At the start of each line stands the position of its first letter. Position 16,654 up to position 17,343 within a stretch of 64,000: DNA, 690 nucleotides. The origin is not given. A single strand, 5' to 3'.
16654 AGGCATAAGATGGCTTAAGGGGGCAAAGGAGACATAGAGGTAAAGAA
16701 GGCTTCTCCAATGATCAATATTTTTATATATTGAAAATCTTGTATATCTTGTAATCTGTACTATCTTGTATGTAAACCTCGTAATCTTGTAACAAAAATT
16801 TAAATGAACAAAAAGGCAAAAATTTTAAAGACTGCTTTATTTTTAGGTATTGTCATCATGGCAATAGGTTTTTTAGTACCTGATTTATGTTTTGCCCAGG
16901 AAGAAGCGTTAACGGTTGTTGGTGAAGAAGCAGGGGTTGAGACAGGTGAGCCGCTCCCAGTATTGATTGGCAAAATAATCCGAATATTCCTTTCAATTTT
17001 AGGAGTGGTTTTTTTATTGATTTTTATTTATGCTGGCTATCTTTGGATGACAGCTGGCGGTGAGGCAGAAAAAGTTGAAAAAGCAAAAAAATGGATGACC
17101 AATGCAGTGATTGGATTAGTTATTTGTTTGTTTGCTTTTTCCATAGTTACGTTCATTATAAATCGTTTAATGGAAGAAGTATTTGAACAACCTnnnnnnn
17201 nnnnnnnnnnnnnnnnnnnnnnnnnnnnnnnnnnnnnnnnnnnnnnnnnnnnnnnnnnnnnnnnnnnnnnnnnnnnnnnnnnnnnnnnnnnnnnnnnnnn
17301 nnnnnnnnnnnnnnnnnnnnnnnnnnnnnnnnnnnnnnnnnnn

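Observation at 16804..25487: Tandem giant paralogs sharing an N-terminal signal-peptide plus two-TM hairpin module (VirB2/TrbC-pilin-like topology)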

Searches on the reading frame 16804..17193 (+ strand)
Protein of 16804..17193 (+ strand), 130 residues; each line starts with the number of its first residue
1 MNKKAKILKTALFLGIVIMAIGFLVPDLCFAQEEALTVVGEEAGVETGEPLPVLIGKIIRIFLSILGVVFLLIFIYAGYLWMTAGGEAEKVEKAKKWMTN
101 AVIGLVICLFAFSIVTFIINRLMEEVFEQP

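Call 3: search_protein_families(library=pfam, proteins=[window:16804-17193:+], max_evalue=1)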
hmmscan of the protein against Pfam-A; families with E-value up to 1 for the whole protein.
window:16804-17193:+ (130 aa): 15 families
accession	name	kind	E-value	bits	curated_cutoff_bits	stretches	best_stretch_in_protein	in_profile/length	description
PF18895.5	T4SS_pilin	-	5e-14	52.6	26.6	1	49-118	3-71/71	Type IV secretion system pilin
PF04956.18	TrbC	-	3.1e-06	27.7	27.9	1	1-118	1-98/98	TrbC/VIRB2 pilin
PF04290.18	DctQ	-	5.4e-05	23.5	28.3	1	51-122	57-130/132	Tripartite ATP-independent periplasmic transporters, DctQ component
PF04893.22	Yip1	-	0.00062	20.1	28.6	1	51-114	105-172/173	Yip1 domain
PF02322.20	Cyt_bd_oxida_II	-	0.00093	19.1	35.6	1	47-118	145-211/302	Cytochrome bd terminal oxidase subunit II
PF20664.2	DUF6814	-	0.05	14.3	25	1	65-110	7-49/71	Family of unknown function (DUF6814)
PF01578.25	Cytochrom_C_asm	-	0.12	12.4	29.9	1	69-117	161-206/212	Cytochrome C assembly protein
PF17310.7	DUF5357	-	0.15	11.1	25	1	54-116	42-99/322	Family of unknown function (DUF5357)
PF07209.17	DUF1415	-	0.2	11.8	26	1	92-113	4-25/171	Protein of unknown function (DUF1415)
PF12698.13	ABC2_membrane_3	-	0.25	10.8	31.6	1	12-120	215-293/347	ABC-2 family transporter protein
PF06716.16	MP_p6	-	0.26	11.8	22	1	103-118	13-28/54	Movement protein p6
PF01554.23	MatE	-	0.31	11.2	24.9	1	37-116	54-133/161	MatE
PF09813.14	Coa3_cc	-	0.32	11.1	27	1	89-114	3-28/48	Cytochrome c oxidase assembly factor 3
PF12725.13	DUF3810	-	0.34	10.7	28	1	67-118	36-81/311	Protein of unknown function (DUF3810)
PF19554.4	DUF6077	-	0.79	8.9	27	1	63-119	5-57/354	Family of unknown function (DUF6077)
